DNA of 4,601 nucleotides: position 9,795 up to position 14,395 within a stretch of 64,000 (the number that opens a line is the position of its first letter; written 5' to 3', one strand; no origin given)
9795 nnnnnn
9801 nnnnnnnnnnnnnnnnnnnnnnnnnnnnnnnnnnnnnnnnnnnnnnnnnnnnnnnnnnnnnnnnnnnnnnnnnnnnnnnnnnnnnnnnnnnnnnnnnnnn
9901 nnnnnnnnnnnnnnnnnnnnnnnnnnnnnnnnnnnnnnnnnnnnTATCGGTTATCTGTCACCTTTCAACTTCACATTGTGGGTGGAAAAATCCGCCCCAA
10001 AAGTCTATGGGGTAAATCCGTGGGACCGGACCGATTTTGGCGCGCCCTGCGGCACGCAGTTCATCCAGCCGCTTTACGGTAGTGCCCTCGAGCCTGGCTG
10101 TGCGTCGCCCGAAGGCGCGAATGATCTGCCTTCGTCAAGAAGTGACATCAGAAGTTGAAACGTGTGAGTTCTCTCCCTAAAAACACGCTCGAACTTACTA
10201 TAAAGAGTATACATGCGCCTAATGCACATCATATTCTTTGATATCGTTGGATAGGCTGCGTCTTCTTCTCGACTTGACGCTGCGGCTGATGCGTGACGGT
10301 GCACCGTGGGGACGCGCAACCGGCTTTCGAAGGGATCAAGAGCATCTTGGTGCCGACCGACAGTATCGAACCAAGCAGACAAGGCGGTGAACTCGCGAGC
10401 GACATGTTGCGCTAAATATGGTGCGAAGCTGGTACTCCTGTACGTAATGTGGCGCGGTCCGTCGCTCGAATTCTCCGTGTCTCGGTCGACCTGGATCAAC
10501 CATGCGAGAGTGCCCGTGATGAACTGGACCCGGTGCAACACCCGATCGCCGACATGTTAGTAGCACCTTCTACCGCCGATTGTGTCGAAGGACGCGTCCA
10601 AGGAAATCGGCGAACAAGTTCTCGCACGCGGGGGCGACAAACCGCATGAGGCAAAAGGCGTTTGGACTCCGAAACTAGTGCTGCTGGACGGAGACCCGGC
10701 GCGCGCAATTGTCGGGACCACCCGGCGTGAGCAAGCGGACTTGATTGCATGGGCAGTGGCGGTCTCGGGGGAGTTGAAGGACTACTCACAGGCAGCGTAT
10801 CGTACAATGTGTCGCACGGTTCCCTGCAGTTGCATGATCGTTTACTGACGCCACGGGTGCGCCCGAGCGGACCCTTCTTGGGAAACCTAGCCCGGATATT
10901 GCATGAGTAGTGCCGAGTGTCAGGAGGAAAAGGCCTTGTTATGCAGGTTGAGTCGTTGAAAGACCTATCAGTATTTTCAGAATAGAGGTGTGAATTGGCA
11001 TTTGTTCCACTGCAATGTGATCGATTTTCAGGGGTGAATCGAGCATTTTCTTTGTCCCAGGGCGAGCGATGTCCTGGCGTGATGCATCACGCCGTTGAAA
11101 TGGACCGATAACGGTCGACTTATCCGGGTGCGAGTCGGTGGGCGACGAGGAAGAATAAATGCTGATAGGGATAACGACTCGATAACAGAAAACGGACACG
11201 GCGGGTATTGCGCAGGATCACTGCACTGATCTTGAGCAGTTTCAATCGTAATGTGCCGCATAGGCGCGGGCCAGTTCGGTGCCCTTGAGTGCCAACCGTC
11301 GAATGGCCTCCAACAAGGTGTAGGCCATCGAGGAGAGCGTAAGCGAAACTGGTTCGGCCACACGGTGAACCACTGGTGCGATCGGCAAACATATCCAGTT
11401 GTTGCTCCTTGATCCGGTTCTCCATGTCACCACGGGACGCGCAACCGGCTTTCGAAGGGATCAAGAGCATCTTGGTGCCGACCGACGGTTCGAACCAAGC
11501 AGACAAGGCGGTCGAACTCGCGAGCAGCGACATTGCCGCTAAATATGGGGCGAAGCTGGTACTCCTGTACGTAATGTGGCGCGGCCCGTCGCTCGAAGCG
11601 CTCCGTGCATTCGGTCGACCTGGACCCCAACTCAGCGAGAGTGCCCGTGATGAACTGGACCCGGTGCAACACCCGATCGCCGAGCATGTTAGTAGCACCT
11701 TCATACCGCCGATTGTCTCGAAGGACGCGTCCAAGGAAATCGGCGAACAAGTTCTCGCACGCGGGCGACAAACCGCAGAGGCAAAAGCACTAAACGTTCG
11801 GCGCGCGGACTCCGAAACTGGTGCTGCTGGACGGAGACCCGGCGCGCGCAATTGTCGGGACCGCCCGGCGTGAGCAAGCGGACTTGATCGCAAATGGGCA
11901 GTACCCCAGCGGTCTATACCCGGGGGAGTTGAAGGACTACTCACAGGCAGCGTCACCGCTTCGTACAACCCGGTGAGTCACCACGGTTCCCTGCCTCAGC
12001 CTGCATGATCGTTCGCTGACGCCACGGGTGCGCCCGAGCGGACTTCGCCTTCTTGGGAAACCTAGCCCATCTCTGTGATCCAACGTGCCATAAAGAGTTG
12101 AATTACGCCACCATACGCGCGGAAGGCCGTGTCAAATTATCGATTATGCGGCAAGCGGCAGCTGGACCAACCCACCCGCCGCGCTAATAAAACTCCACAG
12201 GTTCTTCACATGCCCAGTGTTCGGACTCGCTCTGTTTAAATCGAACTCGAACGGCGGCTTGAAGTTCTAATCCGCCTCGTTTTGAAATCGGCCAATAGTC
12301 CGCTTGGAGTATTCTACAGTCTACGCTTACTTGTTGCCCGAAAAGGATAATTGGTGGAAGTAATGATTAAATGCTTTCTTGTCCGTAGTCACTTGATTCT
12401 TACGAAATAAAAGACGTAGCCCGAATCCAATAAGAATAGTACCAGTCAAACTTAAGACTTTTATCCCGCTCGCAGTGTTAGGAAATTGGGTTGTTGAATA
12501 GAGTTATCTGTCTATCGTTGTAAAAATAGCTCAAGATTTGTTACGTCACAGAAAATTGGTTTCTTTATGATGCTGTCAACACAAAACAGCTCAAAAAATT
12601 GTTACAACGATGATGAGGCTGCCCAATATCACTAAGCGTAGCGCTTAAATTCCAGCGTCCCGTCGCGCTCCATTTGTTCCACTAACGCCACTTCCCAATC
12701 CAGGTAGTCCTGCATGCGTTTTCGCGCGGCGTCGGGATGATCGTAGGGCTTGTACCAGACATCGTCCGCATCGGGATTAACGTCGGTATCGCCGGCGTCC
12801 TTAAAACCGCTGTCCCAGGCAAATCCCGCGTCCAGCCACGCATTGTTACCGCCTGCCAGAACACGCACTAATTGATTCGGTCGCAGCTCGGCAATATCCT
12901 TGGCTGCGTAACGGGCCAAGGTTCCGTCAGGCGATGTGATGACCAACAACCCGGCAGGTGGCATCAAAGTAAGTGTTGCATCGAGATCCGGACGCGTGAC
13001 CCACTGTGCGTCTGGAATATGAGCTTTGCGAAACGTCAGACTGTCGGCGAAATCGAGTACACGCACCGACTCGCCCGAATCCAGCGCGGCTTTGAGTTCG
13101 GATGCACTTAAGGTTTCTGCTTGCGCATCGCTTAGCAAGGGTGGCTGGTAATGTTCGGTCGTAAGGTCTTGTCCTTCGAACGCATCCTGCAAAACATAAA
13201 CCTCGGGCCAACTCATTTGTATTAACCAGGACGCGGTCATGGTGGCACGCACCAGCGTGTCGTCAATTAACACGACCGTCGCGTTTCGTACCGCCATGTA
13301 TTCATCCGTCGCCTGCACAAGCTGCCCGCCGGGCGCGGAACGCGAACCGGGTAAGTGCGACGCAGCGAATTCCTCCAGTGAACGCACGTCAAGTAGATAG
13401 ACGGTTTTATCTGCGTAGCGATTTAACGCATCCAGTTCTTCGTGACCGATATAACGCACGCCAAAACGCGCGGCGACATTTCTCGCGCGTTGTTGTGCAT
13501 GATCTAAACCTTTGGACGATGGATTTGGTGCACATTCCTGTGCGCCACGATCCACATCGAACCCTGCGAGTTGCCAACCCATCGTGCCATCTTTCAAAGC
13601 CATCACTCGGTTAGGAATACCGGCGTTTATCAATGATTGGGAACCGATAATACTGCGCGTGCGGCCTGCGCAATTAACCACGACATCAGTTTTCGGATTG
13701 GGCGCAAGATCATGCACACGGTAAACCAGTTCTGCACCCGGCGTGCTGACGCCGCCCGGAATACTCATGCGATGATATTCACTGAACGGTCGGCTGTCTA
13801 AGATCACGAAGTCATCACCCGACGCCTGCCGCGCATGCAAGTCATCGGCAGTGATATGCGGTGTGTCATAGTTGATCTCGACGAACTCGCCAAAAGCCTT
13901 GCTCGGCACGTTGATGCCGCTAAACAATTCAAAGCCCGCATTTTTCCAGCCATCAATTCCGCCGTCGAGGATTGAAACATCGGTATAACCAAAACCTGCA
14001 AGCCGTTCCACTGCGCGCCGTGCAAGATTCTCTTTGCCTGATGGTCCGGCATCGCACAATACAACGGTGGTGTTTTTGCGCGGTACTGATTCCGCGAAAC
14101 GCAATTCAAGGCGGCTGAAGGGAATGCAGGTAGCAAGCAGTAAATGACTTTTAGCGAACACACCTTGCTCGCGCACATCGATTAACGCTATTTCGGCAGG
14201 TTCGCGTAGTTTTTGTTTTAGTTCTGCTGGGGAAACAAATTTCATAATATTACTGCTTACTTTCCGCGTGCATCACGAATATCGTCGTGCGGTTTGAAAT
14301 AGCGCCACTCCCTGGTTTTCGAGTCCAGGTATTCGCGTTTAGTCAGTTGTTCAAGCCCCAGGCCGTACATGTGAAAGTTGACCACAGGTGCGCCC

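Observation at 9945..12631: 2.7 kb gene-poor tract: two tandem degenerate copies of a universal-stress-protein gene separated by a possible IS-like remnant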

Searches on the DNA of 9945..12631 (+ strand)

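Call 9: search_dna_similar(query=window:9945-12631:+, collection=plasmids, mode=distant)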
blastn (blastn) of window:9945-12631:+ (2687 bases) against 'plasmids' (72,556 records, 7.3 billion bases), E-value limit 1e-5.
Records with a match: 17; places in all: 28; records where one place covers at least 80% of the query: 0.
Best place of each record, by identity: 80-90% 3; 60-80% 14.
By first word of the organism name: Pseudomonas 4; Marinobacter 4; Shewanella 2; Citrobacter 1; Azotobacter 1; Hydrocarboniclastica 1; Stutzerimonas 1; Vreelandella 1; Halomonas 1; Methylophaga 1.
By predicted mobility (MOB-suite, as given by PLSDB): conjugative 11; non-mobilizable 4; mobilizable 2.
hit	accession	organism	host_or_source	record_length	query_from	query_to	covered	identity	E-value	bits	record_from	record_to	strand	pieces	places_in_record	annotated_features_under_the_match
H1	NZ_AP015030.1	Pseudomonas putida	-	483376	1218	1491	10%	69.6%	4e-17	100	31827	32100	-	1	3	IS1380-like element ISPa33 family transposase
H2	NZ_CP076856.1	Shewanella decolorationis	sludge,sludge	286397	1218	1491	10%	69.6%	4e-17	100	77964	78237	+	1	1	IS1380-like element ISPa33 family transposase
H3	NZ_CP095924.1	Pseudomonas aeruginosa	water sink surface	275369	1218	1491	10%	69.6%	4e-17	100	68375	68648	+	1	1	IS1380-like element ISPa33 family transposase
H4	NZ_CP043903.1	Shewanella sp. LC6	-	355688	1218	1491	10%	69.6%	4e-17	100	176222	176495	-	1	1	IS1380-like element ISPa33 family transposase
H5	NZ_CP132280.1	Citrobacter youngae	whole organism,sewage sludge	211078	1218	1491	10%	69.6%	4e-17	100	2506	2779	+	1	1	IS1380-like element ISPa33 family transposase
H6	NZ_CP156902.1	Pseudomonas kurunegalensis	Homo sapiens,stool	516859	1218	1491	10%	69.6%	4e-17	100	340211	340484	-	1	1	IS1380-like element ISPa33 family transposase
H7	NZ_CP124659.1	Pseudomonas aeruginosa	Homo sapiens,blood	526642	1218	1491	10%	69.6%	4e-17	100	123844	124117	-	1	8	IS1380-like element ISPa33 family transposase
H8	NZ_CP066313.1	Azotobacter chroococcum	single,soil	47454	1218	1492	10%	68.6%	8e-13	85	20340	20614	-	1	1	IS1380 family transposase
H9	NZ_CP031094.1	Hydrocarboniclastica marina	-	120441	1249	1492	9%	70.3%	4e-17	99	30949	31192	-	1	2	IS1380 family transposase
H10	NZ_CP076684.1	Stutzerimonas zhaodongensis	isolated microorganism,Ocean water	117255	1272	1499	8%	66.9%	2e-7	67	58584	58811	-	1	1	IS1380 family transposase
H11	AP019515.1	Vreelandella sulfidaeris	cell culture,metal sulfide rock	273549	1364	1494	5%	71.9%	8e-7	65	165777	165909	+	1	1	none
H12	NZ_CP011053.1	Halomonas sp. KO116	Nile Delta Mediterranean Sea surface ...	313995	1364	1492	5%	72.2%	2e-7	66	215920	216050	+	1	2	IS1380 family transposase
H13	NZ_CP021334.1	Marinobacter salarius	pure culture,Lava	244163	1404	1492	3%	76.7%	8e-7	65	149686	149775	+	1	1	IS1380 family transposase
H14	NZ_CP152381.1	Marinobacter sp. SBY-1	mixed culture,aerobic biological filter ...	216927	1404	1492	3%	76.7%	8e-7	65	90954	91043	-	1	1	IS1380 family transposase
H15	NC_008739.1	Marinobacter nauticus VT8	-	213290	1431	1492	2%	82.3%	3e-6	64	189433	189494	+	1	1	IS1380-like element ISMaq4 family transposase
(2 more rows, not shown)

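Call 22: get_annotated_region(hit=H9, flank=2500)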
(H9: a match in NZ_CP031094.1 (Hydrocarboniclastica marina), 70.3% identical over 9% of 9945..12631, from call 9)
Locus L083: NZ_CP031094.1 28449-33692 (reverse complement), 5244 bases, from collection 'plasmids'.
description: Hydrocarboniclastica marina strain soil36-7 plasmid psoil36-7, complete sequence
organism: Hydrocarboniclastica marina (NCBI taxid 2259620)
taxonomy: Bacteria; Pseudomonadota; Gammaproteobacteria; Alteromonadales; Alteromonadaceae; Hydrocarboniclastica; Hydrocarboniclastica marina
host: -; source: -; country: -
typing (MOB-suite, as given by PLSDB): mobilizable; relaxase MOBH
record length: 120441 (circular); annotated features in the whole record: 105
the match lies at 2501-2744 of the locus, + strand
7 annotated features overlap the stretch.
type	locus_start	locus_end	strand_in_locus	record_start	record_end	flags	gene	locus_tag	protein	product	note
CDS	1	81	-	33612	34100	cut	-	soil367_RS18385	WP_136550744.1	PaaI family thioesterase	-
CDS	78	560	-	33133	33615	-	-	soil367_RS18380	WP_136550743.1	PaaI family thioesterase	-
CDS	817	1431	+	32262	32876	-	-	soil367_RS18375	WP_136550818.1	TetR/AcrR family transcriptional regulator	-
CDS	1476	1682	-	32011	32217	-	-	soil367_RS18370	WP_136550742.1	hypothetical protein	-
CDS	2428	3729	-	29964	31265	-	-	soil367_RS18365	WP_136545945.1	IS1380 family transposase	-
CDS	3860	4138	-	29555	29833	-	-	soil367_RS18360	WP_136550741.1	hypothetical protein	-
CDS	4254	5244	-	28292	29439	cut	-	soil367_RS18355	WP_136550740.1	IS3 family transposase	-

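Call 23: get_annotated_region(hit=H1, flank=2500)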
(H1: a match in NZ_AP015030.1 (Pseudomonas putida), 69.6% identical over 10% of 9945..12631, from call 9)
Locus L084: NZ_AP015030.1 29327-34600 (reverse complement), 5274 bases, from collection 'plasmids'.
description: Pseudomonas putida strain KF715 plasmid pKF715A, complete sequence
organism: Pseudomonas putida (NCBI taxid 303)
taxonomy: Bacteria; Pseudomonadota; Gammaproteobacteria; Pseudomonadales; Pseudomonadaceae; Pseudomonas; Pseudomonas putida
host: -; source: -; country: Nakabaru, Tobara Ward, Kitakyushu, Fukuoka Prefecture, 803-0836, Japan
typing (MOB-suite, as given by PLSDB): conjugative; replicon IncP; relaxase MOBF,MOBH; mating-pair formation MPF_T
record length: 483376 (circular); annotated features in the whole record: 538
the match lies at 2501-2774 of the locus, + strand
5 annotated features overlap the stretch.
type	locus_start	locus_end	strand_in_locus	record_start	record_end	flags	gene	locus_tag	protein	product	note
CDS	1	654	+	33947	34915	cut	-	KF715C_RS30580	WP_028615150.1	IS5 family transposase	-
CDS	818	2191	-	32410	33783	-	-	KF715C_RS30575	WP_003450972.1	outer membrane protein transport protein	-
CDS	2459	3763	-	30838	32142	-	-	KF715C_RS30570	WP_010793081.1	IS1380-like element ISPa33 family transposase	GO:0006313 - DNA transposition [Evidence IEA]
CDS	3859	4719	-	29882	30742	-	bphD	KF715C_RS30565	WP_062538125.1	2-hydroxy-6-oxo-6-phenylhexa-2,4-dienoate hydrolase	-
CDS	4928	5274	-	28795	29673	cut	bphC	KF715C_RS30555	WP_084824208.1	biphenyl-2,3-diol 1,2-dioxygenase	-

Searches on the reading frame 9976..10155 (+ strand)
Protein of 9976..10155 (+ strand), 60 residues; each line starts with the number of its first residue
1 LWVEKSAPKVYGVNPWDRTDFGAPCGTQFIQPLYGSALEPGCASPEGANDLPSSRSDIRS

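Call 8: search_protein_families(library=pfam, max_evalue=1, proteins=[window:9976-10155:+])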
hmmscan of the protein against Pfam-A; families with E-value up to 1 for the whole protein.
seq(60 aa): 0 families

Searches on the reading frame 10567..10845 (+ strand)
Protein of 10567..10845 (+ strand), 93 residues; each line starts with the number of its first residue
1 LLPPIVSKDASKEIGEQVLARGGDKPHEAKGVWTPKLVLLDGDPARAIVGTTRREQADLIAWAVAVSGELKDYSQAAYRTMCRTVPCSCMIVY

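Call 8: search_protein_families(library=pfam, max_evalue=1, proteins=[window:10567-10845:+])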
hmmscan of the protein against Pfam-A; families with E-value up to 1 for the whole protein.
seq(93 aa): 1 family
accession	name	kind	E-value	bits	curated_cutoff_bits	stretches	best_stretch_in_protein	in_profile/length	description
PF00582.32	Usp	-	0.025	15.6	24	1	24-61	71-108/141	Universal stress protein family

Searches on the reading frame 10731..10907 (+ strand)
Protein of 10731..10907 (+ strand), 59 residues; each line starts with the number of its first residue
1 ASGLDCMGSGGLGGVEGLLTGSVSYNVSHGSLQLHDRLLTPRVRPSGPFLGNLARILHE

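Call 8: search_protein_families(library=pfam, max_evalue=1, proteins=[window:10731-10907:+])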
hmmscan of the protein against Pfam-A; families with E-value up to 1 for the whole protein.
seq(59 aa): 1 family
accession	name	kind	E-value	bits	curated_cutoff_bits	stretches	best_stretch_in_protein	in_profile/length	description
PF00582.32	Usp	-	0.091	13.7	24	1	6-29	108-131/141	Universal stress protein family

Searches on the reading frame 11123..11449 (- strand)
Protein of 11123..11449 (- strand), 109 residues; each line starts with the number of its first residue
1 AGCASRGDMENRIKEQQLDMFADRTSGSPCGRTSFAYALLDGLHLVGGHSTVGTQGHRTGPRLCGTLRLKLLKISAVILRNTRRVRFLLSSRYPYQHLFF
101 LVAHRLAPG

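Call 8: search_protein_families(library=pfam, max_evalue=1, proteins=[window:11123-11449:-])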
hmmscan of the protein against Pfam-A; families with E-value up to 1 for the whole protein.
seq(109 aa): 1 family
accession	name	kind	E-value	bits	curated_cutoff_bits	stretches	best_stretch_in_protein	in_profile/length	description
PF13701.12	DDE_Tnp_1_4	-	1.5e-17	63.4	34.7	1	5-107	328-431/435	Transposase DDE domain group 1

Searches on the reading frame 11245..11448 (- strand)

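Call 8: search_protein_families(library=pfam, max_evalue=1, proteins=[window:11245-11448:-])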
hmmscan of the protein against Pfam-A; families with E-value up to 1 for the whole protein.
seq(68 aa): 2 families
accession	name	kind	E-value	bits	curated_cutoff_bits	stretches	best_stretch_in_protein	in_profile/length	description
PF13701.12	DDE_Tnp_1_4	-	0.003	16.3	34.7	1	33-63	357-387/435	Transposase DDE domain group 1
PF22047.1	RecJ_C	-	0.022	15.5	30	1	14-63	43-93/110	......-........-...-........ exonuclease RecJ C-terminal domain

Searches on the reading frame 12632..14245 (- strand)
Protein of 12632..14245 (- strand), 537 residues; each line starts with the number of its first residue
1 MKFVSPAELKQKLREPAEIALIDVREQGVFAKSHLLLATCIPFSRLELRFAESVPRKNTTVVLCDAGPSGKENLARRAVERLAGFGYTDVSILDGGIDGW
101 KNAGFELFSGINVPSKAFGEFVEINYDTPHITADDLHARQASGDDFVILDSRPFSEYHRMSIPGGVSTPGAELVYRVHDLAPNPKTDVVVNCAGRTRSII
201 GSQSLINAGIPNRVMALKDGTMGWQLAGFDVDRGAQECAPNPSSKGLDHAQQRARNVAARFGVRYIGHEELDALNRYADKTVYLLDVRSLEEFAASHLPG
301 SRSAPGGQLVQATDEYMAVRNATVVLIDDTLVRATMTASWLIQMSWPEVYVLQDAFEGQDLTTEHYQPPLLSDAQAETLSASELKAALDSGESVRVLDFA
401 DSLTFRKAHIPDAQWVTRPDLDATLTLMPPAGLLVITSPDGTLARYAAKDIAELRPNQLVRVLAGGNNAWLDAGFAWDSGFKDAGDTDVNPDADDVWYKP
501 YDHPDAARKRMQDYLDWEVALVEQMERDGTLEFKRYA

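Call 11: find_encoding_contigs(protein=window:12632-14245:-, flank=10000, max_places=10)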
Protein window:12632-14245:- (537 aa): no gene with exactly this product is on record in the collection.

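Call 47: search_protein_families(library=ncbifam, proteins=[window:12632-14245:-], max_evalue=0.00001)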
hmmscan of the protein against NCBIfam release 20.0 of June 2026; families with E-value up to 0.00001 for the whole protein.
window:12632-14245:- (537 aa): 9 families
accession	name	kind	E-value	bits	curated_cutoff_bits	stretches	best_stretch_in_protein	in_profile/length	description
NF006444.0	PRK08762.1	equivalog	4.5e-35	121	449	2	4-108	17-115/387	molybdopterin-synthase adenylyltransferase MoeB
NF045521.1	rhoda_near_glyco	subfamily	1.2e-20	73.8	145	1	4-109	20-117/144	rhodanese homology domain-containing protein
NF005902.0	PRK07878.1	equivalog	1.6e-19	70.1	647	1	4-102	289-383/392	adenylyltransferase/sulfurtransferase MoeZ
NF041203.1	rhodanese_LYCAU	equivalog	2e-17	63.1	115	1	4-105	23-121/126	rhodanese-related (seleno)protein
NF001195.0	PRK00162.1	equivalog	7.8e-12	45.4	102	0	4-103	7-99/108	thiosulfate sulfurtransferase GlpE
NF005646.0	PRK07411.1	equivalog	4e-10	39.4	633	0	120-224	273-379/390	molybdopterin-synthase adenylyltransferase MoeB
NF007627.0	PRK10287.1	equivalog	3.1e-08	33.8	102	0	21-96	23-93/104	thiosulfate sulfurtransferase PspE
TIGR02981.1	phageshock_pspE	exception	3.3e-07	30.6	126.3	0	21-93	21-89/101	thiosulfate sulfurtransferase PspE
NF040901.1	SeO3_TeO2_ExtH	equivalog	2.5e-06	26.7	200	0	56-111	128-185/430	selenite/tellurite reduction operon rhodanese-like protein ExtH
